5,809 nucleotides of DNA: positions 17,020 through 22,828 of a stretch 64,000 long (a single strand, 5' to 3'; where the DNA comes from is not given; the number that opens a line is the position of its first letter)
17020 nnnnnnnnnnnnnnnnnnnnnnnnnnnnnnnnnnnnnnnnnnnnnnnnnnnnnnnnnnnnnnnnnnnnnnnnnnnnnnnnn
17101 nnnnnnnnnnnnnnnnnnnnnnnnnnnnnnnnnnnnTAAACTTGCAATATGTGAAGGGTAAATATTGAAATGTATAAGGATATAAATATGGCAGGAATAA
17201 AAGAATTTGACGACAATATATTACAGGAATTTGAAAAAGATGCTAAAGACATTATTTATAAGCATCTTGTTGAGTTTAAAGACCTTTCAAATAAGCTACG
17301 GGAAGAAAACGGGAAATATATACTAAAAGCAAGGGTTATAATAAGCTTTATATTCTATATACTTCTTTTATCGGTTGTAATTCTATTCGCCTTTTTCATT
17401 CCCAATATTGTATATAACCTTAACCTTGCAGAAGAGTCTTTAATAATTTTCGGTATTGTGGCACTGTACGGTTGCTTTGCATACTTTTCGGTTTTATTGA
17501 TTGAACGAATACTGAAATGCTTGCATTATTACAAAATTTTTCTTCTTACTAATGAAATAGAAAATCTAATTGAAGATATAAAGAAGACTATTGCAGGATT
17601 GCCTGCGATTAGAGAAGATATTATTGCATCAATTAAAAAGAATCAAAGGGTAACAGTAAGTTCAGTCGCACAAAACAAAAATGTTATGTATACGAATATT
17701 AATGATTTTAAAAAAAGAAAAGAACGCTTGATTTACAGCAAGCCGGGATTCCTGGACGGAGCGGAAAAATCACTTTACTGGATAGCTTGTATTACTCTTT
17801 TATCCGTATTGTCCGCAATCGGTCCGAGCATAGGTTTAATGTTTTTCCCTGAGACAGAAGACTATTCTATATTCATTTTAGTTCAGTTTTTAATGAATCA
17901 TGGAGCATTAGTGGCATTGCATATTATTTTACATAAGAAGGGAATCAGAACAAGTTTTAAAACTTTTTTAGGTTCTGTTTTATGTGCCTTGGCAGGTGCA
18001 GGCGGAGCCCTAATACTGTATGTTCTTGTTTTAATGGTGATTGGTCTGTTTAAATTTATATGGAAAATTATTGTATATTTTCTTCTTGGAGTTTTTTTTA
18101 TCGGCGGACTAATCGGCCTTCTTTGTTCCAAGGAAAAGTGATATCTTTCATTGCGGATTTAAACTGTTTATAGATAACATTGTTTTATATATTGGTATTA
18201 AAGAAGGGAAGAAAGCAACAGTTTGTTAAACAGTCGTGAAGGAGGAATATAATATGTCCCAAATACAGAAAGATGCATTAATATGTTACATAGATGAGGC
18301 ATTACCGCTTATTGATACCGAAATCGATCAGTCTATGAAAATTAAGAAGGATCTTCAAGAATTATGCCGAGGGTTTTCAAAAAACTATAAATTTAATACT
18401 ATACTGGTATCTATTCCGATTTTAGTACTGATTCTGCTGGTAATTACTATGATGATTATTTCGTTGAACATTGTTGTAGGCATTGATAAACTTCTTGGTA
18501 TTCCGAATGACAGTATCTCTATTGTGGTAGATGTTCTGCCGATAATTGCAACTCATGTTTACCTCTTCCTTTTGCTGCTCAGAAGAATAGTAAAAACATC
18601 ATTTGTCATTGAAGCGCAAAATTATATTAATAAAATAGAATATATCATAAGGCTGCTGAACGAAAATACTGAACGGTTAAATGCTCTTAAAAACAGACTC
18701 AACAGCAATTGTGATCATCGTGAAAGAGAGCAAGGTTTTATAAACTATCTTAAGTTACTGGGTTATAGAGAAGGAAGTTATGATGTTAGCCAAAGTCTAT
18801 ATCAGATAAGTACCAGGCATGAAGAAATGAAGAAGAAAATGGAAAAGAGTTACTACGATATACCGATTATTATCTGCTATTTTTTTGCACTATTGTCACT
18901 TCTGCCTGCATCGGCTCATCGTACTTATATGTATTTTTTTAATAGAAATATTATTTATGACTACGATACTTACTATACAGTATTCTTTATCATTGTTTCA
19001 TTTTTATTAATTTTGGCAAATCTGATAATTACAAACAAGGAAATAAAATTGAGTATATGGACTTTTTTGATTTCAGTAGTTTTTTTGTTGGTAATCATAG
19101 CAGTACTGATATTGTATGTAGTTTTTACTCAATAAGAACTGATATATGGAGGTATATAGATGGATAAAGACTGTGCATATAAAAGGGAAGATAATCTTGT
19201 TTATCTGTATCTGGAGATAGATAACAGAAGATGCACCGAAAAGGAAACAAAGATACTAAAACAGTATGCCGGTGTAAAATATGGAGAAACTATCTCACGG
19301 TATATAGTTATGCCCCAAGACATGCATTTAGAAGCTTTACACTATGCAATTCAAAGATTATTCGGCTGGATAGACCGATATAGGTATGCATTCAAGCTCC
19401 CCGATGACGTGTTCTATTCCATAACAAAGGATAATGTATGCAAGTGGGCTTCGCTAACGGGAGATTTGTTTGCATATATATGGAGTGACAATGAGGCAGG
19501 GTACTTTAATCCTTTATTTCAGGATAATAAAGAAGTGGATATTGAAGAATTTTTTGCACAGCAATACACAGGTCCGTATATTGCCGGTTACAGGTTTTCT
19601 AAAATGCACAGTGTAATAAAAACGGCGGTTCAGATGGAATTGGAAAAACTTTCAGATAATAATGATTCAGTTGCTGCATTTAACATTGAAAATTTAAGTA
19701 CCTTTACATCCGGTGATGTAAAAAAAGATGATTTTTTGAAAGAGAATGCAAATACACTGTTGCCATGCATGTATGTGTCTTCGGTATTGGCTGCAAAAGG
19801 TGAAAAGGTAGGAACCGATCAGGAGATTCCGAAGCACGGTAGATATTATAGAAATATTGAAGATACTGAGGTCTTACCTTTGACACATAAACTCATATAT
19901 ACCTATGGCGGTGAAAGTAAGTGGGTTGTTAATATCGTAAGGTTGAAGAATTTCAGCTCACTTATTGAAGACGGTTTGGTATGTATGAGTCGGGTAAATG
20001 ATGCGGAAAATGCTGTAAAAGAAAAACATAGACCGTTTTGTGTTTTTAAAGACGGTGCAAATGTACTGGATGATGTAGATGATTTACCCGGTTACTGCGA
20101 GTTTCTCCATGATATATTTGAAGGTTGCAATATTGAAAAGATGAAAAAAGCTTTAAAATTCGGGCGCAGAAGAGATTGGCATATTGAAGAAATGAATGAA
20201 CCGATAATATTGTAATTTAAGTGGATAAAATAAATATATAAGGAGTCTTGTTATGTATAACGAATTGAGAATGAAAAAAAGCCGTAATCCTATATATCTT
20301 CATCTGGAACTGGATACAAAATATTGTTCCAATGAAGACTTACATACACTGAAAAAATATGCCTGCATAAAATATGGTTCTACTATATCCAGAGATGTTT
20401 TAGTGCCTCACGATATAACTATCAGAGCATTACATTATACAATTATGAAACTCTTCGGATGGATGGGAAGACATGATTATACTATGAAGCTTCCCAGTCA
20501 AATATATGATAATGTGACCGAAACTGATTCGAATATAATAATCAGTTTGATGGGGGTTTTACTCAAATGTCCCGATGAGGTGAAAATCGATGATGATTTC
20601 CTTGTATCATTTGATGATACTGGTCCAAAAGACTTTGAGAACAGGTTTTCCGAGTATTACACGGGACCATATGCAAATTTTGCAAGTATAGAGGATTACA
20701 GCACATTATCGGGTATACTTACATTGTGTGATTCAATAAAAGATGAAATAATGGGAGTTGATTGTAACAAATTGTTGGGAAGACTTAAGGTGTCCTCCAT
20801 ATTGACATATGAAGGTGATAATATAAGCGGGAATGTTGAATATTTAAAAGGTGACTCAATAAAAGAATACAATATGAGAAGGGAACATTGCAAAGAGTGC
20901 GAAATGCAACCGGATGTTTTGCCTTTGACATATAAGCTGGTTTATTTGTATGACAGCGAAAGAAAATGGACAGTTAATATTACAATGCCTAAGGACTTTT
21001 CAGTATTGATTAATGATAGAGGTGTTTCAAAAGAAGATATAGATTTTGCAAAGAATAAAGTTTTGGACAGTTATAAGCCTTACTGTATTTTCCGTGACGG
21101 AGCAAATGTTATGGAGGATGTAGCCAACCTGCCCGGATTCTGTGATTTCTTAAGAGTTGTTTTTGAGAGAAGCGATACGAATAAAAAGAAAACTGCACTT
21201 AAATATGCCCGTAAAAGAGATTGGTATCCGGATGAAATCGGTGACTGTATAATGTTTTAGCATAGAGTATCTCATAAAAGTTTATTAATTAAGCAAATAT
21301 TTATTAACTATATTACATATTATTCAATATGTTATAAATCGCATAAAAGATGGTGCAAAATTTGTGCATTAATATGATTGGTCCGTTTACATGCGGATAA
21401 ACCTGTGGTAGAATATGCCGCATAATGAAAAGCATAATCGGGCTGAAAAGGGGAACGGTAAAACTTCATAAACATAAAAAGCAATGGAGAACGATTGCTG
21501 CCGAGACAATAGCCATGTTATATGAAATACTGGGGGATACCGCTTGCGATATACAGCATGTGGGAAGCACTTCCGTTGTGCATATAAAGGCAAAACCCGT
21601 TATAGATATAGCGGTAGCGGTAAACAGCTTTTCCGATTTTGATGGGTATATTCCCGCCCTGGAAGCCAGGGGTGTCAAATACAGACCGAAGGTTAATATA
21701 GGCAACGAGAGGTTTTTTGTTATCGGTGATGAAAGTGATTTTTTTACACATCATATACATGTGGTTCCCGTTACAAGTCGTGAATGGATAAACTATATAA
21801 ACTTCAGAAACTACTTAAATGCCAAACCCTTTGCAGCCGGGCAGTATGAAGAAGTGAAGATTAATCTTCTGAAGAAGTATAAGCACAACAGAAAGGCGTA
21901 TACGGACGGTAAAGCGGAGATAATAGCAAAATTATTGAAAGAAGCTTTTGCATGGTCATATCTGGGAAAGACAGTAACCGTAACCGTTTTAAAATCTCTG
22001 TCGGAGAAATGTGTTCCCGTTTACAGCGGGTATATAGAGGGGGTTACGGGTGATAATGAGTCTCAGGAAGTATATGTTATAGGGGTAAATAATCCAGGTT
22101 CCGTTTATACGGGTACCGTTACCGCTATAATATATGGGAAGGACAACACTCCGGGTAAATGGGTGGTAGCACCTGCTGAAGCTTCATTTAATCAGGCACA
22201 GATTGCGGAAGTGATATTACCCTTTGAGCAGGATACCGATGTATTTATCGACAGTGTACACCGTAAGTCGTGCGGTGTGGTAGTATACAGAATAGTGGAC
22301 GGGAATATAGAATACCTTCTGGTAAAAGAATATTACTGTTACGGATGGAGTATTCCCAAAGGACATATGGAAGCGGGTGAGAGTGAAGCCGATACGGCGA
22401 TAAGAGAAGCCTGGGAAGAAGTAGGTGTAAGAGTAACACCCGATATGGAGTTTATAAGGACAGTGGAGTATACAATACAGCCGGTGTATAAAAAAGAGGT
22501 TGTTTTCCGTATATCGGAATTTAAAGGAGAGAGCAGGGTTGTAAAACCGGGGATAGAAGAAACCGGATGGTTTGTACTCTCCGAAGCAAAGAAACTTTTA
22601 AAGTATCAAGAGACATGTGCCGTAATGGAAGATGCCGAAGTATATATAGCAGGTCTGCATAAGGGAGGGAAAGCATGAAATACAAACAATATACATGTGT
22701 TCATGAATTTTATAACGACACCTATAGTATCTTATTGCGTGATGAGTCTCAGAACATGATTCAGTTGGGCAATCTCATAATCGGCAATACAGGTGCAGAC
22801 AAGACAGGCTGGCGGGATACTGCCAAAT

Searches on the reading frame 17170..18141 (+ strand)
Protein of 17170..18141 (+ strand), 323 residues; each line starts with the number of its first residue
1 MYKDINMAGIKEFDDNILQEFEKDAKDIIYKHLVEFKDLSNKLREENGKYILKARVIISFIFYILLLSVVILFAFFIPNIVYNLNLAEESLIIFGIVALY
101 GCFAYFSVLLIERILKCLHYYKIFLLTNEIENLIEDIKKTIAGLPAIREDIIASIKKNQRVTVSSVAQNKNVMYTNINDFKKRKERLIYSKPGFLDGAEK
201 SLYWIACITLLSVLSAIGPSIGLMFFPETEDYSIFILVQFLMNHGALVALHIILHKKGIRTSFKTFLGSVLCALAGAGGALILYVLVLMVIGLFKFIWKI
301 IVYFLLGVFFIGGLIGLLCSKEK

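Call 9: search_protein_families(library=pfam, proteins=[window:17170-18141:+], max_evalue=0.01)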
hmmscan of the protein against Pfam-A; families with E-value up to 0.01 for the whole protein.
window:17170-18141:+ (323 aa): 0 families

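Call 46: search_protein_families(library=padloc, proteins=[window:17170-18141:+], max_evalue=0.001)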
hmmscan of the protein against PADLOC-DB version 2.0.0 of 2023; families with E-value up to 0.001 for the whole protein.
window:17170-18141:+ (323 aa): 0 families

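Call 47: search_protein_families(library=ncbifam, proteins=[window:17170-18141:+], max_evalue=0.001)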
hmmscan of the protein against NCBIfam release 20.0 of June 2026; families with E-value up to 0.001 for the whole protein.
window:17170-18141:+ (323 aa): 1 family
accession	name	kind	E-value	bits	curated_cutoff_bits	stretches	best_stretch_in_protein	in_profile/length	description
NF045996.1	MAG0920_fam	subfamily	0.0002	20.9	43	1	53-183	65-188/232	MAG0920 family protein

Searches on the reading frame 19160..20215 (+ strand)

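Call 9: search_protein_families(library=pfam, proteins=[window:19160-20215:+], max_evalue=0.01)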
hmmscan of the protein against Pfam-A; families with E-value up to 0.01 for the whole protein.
window:19160-20215:+ (351 aa): 2 families
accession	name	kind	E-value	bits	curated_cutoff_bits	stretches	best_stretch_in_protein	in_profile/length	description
PF07929.16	PRiA4_ORF3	-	8e-11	42.4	26.6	1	43-136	14-86/173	Plasmid pRiA4b ORF-3-like protein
PF07684.17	NODP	-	0.0077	16.7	25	0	14-29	4-19/59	NOTCH protein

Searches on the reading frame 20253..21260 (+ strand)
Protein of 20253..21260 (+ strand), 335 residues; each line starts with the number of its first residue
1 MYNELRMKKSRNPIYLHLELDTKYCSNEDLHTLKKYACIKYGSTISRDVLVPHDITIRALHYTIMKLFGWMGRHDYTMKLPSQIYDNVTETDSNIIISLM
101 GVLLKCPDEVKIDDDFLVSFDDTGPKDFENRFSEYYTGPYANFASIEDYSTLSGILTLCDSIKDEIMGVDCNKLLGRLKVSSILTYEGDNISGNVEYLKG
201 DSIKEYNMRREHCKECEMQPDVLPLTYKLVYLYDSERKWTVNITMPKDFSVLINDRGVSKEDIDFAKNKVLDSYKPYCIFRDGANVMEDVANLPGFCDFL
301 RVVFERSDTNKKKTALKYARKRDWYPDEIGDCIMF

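Call 9: search_protein_families(library=pfam, proteins=[window:20253-21260:+], max_evalue=0.01)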
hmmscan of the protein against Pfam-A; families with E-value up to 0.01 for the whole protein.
window:20253-21260:+ (335 aa): 1 family
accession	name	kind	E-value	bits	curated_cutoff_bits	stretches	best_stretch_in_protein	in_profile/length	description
PF07929.16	PRiA4_ORF3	-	7.2e-13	49.1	26.6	1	43-90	14-61/173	Plasmid pRiA4b ORF-3-like protein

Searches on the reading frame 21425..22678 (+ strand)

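Call 9: search_protein_families(library=pfam, proteins=[window:21425-22678:+], max_evalue=0.01)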
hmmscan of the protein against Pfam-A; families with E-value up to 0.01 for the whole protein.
window:21425-22678:+ (417 aa): 2 families
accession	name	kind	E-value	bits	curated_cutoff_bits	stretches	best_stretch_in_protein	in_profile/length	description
PF04229.20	GrpB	-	3.9e-42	144.6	25.5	1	12-172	2-158/159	GrpB protein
PF00293.34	NUDIX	-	3.9e-16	59.7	21.1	1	284-391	5-120/134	NUDIX domain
